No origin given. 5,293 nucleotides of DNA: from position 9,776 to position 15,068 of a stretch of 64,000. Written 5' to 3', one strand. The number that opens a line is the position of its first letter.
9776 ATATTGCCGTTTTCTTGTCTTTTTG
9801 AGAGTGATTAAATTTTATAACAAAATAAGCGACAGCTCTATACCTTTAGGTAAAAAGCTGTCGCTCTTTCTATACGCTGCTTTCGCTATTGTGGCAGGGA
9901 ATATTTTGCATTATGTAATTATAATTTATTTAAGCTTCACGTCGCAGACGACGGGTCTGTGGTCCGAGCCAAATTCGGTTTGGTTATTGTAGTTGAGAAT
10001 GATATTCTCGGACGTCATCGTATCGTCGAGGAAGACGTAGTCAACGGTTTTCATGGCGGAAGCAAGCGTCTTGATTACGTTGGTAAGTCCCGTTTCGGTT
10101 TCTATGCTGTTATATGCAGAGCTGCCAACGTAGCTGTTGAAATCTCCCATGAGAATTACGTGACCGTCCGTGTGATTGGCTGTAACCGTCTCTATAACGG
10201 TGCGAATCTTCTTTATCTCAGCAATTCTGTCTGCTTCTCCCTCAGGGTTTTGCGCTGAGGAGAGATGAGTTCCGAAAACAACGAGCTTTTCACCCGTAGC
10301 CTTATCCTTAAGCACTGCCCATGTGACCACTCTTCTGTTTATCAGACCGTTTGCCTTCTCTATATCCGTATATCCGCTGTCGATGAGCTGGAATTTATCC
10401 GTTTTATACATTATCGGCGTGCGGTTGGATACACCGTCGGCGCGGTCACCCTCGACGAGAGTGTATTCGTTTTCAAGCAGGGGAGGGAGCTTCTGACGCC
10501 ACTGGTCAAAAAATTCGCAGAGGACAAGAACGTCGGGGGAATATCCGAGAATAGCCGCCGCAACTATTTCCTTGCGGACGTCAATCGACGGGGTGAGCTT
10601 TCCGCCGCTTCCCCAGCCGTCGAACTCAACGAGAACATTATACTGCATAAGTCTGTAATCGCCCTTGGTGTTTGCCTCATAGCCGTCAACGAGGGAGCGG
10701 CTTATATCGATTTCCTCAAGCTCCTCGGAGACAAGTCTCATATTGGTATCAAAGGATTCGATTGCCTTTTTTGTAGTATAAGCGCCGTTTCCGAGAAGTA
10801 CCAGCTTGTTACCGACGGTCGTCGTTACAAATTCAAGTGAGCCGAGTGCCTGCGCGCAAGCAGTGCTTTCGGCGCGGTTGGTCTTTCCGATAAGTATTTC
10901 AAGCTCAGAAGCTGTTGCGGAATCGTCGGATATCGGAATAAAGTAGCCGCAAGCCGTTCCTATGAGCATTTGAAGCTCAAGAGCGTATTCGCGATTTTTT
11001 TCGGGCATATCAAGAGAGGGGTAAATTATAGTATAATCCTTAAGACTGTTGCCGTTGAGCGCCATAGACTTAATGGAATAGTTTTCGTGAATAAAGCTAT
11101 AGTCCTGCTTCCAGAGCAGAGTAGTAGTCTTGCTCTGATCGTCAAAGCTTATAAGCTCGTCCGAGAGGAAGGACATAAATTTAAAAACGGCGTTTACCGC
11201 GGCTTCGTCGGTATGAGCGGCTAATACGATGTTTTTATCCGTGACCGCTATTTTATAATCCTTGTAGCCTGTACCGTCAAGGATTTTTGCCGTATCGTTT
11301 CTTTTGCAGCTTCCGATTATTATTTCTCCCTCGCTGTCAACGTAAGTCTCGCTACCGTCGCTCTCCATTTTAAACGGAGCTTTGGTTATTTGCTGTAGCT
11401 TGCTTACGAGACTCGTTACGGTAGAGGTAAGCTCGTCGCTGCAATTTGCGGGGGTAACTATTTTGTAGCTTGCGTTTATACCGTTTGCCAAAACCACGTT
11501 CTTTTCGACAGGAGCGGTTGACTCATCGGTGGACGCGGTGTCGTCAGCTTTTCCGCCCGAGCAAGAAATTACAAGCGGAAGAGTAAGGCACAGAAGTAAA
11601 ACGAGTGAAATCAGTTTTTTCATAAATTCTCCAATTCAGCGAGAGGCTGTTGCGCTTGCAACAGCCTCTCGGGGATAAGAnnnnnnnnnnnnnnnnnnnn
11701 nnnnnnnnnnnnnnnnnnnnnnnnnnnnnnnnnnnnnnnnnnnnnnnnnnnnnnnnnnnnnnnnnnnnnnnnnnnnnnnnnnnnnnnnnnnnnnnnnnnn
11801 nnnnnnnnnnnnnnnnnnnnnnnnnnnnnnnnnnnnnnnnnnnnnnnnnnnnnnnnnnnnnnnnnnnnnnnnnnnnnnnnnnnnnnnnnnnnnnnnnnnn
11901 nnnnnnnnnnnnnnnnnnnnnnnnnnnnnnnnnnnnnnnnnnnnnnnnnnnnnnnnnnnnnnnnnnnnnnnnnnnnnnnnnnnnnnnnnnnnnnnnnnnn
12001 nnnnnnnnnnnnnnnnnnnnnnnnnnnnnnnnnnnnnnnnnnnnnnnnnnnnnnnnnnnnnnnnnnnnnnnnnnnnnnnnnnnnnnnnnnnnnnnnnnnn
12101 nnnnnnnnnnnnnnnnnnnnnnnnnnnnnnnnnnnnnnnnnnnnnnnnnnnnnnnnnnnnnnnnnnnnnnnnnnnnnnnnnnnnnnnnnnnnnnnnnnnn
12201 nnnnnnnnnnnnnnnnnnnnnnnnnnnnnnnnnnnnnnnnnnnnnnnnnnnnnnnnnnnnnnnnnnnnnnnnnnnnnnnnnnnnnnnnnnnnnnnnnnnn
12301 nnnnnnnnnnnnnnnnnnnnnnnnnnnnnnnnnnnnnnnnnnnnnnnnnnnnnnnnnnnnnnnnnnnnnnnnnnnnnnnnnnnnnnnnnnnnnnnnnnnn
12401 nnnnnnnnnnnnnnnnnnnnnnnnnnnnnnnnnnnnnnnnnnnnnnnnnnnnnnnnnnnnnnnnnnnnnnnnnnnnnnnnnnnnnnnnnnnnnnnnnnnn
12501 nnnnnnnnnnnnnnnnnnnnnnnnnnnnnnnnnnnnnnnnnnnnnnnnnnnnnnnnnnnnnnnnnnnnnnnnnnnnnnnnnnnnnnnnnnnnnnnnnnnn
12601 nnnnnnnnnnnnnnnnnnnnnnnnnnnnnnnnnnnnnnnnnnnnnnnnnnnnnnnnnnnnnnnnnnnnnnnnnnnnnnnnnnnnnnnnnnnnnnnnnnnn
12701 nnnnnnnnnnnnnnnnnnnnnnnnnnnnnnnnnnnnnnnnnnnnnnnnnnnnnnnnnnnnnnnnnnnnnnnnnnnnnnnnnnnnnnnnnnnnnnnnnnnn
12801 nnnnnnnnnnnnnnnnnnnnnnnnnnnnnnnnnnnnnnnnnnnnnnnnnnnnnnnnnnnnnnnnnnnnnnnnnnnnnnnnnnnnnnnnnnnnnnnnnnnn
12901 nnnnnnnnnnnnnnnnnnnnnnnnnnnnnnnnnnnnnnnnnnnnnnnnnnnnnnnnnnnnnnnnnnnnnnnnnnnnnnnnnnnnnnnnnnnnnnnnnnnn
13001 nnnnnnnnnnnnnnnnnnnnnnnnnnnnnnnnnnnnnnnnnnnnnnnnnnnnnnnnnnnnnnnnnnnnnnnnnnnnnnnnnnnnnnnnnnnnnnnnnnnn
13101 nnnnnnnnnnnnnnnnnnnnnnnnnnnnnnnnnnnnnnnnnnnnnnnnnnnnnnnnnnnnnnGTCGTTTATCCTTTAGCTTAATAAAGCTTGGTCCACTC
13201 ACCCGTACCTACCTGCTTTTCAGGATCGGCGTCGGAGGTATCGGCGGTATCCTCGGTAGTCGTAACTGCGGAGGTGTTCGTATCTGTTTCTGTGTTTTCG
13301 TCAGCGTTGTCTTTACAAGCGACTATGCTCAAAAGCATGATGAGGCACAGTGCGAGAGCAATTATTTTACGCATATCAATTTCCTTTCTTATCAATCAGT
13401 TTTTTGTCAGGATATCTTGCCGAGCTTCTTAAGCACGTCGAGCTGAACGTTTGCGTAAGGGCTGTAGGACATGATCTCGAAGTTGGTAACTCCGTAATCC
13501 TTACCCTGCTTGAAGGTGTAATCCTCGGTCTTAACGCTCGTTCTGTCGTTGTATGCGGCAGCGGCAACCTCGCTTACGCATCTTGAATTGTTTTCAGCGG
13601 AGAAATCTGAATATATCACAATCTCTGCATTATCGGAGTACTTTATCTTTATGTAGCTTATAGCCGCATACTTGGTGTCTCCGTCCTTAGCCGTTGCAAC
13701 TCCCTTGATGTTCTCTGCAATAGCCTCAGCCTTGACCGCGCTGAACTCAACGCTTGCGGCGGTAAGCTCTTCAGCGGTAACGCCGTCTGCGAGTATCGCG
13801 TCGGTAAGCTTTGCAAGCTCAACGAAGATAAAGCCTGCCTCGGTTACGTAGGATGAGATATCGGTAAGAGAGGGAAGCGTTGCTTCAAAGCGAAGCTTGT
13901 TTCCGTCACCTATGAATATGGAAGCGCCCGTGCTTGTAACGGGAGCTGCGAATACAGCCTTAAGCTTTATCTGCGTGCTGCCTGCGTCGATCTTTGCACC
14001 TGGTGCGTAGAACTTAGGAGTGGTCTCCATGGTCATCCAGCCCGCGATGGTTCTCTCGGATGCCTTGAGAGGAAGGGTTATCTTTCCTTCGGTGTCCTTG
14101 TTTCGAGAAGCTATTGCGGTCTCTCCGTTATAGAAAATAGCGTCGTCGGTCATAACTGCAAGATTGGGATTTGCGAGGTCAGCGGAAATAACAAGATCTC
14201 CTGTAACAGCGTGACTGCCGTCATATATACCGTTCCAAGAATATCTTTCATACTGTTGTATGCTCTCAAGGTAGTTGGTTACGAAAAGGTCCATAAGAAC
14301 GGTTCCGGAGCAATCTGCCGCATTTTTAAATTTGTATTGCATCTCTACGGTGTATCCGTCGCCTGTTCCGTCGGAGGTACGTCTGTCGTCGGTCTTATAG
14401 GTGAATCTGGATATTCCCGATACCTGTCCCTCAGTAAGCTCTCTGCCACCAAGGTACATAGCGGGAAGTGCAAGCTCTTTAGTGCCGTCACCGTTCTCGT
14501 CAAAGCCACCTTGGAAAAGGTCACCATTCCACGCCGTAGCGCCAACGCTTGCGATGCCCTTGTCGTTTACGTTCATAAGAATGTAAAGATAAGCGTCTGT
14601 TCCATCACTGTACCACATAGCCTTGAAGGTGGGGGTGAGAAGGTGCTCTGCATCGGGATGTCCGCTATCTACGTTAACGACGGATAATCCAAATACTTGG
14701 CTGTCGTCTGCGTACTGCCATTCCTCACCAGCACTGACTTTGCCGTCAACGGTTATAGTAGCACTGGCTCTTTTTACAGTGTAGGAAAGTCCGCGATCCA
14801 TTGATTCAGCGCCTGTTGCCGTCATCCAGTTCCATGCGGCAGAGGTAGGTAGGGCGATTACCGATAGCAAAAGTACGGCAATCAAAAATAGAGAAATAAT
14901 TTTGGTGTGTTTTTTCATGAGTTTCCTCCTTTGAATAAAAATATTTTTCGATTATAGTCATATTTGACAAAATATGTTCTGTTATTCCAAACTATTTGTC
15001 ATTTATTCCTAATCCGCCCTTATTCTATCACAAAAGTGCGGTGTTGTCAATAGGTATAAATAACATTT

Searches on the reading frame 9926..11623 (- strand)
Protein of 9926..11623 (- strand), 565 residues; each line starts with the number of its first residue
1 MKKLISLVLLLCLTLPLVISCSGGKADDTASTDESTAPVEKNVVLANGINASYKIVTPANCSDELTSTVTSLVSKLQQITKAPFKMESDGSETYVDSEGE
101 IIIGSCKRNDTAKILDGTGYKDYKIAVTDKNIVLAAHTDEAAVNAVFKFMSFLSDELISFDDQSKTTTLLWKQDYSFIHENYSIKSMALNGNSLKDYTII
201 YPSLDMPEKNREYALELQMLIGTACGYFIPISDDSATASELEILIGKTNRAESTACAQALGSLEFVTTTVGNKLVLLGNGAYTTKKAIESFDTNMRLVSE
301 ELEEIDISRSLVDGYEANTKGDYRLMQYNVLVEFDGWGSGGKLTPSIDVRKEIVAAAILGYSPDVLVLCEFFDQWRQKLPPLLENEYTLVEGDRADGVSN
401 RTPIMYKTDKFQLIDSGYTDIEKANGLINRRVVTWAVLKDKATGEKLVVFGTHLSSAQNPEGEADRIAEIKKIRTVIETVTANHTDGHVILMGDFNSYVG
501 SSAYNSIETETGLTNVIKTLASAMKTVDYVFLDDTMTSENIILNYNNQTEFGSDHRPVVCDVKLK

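Call 55: search_protein_families(library=pfam, proteins=[window:9926-11623:-], max_evalue=0.00001)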
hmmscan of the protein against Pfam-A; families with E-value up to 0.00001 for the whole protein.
window:9926-11623:- (565 aa): 3 families
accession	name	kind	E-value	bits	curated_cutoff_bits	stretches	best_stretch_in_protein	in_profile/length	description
PF03372.29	Exo_endo_phos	-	2.5e-11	44.2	24.5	1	327-555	2-225/225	Endonuclease/Exonuclease/phosphatase family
PF22669.2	Exo_endo_phos2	-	1.7e-06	28.2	27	0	374-507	54-188/288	Endonuclease/Exonuclease/phosphatase family 2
PF14529.12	Exo_endo_phos_2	-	6e-06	26.5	27.4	0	463-558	12-116/117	Endonuclease-reverse transcriptase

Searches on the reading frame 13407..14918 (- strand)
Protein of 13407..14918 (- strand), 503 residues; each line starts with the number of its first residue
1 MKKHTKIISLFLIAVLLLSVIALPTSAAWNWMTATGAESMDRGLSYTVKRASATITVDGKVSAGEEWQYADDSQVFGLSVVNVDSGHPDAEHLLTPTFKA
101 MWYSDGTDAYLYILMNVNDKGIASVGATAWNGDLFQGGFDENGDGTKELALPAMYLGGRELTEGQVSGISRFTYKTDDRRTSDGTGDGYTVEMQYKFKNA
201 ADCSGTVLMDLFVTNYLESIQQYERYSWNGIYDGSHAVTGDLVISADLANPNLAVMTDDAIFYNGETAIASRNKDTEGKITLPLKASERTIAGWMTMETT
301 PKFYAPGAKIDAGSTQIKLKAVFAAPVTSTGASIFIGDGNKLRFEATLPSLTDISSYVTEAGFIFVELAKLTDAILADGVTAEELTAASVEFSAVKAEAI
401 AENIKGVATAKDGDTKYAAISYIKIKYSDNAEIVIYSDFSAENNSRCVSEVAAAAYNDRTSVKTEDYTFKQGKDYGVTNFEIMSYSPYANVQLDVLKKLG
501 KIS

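Call 55: search_protein_families(library=pfam, proteins=[window:13407-14918:-], max_evalue=0.00001)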
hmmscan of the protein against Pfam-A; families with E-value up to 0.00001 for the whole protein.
window:13407-14918:- (503 aa): 1 family
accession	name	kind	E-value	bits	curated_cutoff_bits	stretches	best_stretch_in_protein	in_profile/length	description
PF06452.16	CBM9_1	-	3.8e-06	27.4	23.4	1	57-200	1-133/185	Carbohydrate family 9 binding domain-like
